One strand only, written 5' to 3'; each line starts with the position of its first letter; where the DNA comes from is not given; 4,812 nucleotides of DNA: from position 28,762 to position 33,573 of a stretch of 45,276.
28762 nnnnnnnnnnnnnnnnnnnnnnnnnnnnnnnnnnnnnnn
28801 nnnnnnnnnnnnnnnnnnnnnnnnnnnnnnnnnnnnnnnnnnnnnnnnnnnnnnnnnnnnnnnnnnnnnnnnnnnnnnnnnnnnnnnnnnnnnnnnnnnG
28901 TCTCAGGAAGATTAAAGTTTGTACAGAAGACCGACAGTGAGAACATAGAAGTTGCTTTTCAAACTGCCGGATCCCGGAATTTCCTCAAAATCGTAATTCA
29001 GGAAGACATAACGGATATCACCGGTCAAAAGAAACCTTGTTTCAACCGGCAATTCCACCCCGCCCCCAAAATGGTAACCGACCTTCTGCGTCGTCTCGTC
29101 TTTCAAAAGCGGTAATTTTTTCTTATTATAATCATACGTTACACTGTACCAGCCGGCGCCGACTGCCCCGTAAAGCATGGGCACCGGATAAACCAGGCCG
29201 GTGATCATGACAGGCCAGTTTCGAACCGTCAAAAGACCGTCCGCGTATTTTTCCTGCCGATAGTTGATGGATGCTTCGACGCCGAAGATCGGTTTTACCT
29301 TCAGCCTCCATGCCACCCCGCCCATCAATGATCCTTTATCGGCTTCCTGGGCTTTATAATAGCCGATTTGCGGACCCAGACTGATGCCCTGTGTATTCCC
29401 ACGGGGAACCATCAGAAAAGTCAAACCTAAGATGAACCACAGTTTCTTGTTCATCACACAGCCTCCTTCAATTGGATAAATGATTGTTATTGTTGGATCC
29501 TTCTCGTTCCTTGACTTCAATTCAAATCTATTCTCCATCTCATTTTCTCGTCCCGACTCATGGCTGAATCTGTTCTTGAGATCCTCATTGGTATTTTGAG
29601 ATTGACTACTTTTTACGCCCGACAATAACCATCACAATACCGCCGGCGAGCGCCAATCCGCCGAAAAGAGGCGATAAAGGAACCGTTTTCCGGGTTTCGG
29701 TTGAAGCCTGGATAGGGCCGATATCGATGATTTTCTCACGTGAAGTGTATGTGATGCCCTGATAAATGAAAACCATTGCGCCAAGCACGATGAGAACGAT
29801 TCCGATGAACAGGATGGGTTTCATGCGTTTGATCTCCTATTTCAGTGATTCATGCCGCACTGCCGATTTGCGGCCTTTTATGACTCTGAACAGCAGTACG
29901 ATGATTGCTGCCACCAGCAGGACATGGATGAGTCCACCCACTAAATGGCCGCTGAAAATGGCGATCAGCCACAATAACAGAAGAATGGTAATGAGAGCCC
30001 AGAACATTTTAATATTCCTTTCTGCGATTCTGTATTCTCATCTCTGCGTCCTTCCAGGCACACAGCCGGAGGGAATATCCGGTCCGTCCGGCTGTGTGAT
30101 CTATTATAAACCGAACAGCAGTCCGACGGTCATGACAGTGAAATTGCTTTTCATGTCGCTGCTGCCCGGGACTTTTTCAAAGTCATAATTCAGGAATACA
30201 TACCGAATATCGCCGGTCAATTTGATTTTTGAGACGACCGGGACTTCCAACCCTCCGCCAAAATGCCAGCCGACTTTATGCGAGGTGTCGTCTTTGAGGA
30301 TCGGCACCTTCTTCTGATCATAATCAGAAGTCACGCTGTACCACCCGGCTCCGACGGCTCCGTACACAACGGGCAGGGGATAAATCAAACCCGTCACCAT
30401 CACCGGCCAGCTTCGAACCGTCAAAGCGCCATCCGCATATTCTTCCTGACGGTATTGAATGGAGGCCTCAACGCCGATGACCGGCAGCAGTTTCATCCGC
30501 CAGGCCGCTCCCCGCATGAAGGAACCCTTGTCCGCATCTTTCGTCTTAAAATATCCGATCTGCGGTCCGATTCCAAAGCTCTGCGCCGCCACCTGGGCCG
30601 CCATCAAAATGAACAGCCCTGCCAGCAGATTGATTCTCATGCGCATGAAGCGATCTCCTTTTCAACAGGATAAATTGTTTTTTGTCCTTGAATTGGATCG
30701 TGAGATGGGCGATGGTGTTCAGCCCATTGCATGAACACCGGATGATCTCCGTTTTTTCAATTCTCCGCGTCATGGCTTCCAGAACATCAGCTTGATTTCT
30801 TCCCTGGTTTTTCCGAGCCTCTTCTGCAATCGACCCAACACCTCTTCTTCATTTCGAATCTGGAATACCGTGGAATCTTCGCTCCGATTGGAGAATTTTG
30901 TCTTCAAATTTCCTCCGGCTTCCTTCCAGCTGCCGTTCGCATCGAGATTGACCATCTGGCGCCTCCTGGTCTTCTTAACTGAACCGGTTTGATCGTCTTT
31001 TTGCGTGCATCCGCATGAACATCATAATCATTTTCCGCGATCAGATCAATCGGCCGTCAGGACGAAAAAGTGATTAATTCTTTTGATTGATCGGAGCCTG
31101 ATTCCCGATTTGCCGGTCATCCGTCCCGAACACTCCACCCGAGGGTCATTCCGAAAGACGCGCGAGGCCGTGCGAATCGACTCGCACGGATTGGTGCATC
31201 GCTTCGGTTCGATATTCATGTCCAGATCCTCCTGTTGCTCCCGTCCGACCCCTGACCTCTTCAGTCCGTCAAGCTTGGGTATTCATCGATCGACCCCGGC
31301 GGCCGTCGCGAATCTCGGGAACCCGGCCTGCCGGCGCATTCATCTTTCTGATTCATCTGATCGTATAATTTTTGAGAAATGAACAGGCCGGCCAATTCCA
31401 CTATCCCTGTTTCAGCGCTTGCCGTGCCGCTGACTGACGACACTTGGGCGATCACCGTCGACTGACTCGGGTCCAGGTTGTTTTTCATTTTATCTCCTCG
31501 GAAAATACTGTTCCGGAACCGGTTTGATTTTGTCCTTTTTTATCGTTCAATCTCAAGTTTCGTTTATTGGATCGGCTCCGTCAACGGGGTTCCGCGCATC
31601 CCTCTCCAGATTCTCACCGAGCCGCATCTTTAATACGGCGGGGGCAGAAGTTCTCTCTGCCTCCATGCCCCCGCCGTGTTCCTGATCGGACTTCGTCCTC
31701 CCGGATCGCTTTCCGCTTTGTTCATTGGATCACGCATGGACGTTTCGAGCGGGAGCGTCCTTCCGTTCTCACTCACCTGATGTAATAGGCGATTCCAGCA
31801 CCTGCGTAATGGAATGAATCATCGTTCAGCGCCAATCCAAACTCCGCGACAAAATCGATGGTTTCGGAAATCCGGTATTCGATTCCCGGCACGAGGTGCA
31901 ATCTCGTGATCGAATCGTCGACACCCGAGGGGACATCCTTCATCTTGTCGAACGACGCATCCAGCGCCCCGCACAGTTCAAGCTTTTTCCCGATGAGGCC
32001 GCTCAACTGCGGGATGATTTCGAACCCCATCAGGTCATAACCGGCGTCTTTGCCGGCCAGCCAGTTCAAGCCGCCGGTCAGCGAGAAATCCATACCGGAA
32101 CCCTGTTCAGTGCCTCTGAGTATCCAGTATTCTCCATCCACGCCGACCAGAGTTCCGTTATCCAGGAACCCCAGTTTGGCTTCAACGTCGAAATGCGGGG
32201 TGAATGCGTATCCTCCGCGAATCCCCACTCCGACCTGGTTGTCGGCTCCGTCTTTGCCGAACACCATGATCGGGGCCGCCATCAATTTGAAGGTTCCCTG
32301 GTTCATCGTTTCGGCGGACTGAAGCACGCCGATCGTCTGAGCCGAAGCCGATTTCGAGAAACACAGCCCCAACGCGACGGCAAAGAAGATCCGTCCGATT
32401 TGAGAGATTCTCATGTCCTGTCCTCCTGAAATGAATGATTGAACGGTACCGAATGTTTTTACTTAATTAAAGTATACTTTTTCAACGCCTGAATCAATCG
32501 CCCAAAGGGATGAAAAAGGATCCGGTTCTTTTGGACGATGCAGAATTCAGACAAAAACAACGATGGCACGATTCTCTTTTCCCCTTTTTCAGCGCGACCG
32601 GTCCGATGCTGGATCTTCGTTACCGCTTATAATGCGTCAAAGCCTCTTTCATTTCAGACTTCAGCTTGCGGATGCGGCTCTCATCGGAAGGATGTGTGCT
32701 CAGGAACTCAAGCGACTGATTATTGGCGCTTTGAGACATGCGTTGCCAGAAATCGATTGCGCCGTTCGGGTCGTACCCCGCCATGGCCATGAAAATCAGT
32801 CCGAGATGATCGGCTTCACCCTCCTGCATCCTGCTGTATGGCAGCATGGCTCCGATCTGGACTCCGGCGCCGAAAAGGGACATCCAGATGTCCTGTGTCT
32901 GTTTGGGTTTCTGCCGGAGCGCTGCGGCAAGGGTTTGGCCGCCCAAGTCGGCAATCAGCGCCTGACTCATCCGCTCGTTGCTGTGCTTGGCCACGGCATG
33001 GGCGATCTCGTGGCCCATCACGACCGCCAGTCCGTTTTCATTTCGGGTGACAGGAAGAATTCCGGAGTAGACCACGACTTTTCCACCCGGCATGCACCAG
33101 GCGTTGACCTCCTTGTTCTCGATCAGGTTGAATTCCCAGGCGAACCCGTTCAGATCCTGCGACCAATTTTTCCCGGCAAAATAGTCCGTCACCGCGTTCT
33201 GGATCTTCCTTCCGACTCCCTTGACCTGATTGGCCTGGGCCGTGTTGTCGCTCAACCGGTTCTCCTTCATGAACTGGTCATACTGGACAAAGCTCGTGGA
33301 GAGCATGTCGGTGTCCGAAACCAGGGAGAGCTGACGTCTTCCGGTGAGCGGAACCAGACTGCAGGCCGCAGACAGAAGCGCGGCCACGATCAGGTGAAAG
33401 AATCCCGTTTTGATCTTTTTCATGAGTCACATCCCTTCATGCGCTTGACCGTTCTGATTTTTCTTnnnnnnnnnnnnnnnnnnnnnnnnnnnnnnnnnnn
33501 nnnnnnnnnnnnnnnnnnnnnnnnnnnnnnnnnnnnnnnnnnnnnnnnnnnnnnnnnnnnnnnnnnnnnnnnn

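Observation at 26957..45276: Low-GC, strictly co-directional envelope/stress gene island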

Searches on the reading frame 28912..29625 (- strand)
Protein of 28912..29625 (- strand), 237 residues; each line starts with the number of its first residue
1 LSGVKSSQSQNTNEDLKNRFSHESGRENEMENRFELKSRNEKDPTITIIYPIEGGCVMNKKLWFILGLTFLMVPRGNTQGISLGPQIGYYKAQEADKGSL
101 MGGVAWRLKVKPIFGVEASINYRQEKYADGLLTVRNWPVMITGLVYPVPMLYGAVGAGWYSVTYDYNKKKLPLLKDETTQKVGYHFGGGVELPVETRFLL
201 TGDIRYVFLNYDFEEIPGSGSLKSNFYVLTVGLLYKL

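Call 8: search_protein_families(library=pfam, max_evalue=0.01, proteins=[window:28912-29625:-])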
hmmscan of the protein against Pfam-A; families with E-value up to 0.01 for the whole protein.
window:28912-29625:- (237 aa): 2 families
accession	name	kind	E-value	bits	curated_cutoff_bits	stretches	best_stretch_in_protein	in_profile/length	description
PF13505.12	OMP_b-brl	-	7e-11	43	28.7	1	79-232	20-172/175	Outer membrane protein beta-barrel domain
PF13568.12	OMP_b-brl_2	-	0.0046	17.5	27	0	181-236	37-96/175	Outer membrane protein beta-barrel domain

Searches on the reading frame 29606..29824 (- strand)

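Call 7: search_protein_families(library=pfam, max_evalue=0.01, proteins=[window:29606-29824:-])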
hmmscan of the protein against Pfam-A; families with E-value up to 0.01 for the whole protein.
window:29606-29824:- (72 aa): 2 families
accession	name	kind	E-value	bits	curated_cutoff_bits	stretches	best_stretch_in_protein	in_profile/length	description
PF03729.18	DUF308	-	0.00067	20.3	25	0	7-27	2-22/73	Short repeat of unknown function (DUF308)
PF02656.20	DUF202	-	0.0064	17.4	23.4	0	6-31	42-67/68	Domain of unknown function (DUF202)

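Call 62: search_protein_families(library=pfam, max_evalue=1, proteins=[window:29606-29824:-])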
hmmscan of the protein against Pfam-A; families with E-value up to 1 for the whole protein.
window:29606-29824:- (72 aa): 5 families
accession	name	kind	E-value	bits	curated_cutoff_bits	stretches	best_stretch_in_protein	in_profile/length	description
PF03729.18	DUF308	-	0.00067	20.3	25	1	7-27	2-22/73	Short repeat of unknown function (DUF308)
PF02656.20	DUF202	-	0.0064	17.4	23.4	1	6-31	42-67/68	Domain of unknown function (DUF202)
PF18303.6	Saf_2TM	-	0.046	14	29.5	1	4-35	71-105/152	SAVED-fused 2TM effector domain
PF19451.5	DUF5989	-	0.056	13.9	27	0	7-24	22-39/49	Family of unknown function (DUF5989)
PF11381.13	DUF3185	-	0.1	13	25.3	1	7-25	3-20/59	Protein of unknown function (DUF3185)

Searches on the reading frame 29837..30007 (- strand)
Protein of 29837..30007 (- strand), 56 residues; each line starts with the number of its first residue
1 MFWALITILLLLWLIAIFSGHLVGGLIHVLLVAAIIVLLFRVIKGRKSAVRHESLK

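Call 7: search_protein_families(library=pfam, max_evalue=0.01, proteins=[window:29837-30007:-])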
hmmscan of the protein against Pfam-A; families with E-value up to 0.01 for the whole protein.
window:29837-30007:- (56 aa): 1 family
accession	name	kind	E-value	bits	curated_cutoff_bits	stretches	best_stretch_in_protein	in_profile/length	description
PF18919.5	DUF5670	-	2.8e-10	40.5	23.5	1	1-44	1-43/43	Family of unknown function (DUF5670)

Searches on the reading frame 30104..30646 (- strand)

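Call 7: search_protein_families(library=pfam, max_evalue=0.01, proteins=[window:30104-30646:-])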
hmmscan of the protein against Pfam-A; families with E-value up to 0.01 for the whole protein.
window:30104-30646:- (180 aa): 1 family
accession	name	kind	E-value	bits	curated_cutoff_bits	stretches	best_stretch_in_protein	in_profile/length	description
PF13505.12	OMP_b-brl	-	1e-14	55.5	28.7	1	8-176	3-173/175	Outer membrane protein beta-barrel domain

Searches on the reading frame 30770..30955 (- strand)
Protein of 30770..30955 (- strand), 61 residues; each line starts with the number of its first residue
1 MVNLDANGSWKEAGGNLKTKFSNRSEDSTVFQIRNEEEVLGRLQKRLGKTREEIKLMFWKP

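Call 7: search_protein_families(library=pfam, max_evalue=0.01, proteins=[window:30770-30955:-])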
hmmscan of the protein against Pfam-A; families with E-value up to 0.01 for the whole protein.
window:30770-30955:- (61 aa): 1 family
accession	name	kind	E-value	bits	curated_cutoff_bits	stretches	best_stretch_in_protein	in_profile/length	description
PF05532.17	CsbD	-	0.0054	17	40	0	7-55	4-52/53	CsbD-like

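Call 62: search_protein_families(library=pfam, max_evalue=1, proteins=[window:30770-30955:-])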
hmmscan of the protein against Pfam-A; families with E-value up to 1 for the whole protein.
window:30770-30955:- (61 aa): 2 families
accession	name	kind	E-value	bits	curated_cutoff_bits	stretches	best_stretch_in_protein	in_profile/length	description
PF05532.17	CsbD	-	0.0054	17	40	1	7-55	4-52/53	CsbD-like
PF24580.1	DUF7607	-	0.053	14.1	27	1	24-60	39-75/110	Domain of unknown function (DUF7607)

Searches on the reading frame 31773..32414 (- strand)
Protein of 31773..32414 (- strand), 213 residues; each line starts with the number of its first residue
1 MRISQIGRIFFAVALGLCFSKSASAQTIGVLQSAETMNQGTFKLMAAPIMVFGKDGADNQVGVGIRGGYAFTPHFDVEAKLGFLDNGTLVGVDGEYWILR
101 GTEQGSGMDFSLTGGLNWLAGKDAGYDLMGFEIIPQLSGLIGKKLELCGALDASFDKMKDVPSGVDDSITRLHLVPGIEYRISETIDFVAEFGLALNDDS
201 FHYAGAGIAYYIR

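Call 7: search_protein_families(library=pfam, max_evalue=0.01, proteins=[window:31773-32414:-])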
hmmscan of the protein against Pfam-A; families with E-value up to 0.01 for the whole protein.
window:31773-32414:- (213 aa): 1 family
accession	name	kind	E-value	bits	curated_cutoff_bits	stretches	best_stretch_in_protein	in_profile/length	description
PF13505.12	OMP_b-brl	-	1.9e-09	38.4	28.7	1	13-210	3-173/175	Outer membrane protein beta-barrel domain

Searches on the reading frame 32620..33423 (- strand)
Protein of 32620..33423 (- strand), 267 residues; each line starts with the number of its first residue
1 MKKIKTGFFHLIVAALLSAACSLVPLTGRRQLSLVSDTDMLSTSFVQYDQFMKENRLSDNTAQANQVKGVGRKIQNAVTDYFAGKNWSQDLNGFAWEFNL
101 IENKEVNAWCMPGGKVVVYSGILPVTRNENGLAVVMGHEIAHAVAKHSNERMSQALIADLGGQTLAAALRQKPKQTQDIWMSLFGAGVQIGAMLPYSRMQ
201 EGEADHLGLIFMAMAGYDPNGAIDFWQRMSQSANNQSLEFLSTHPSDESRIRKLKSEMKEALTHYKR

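Call 7: search_protein_families(library=pfam, max_evalue=0.01, proteins=[window:32620-33423:-])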
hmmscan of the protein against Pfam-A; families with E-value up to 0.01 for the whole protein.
window:32620-33423:- (267 aa): 1 family
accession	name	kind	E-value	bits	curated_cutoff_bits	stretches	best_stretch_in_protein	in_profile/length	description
PF01435.24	Peptidase_M48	-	1.1e-34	120.3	20.3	1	93-257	24-185/186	Peptidase family M48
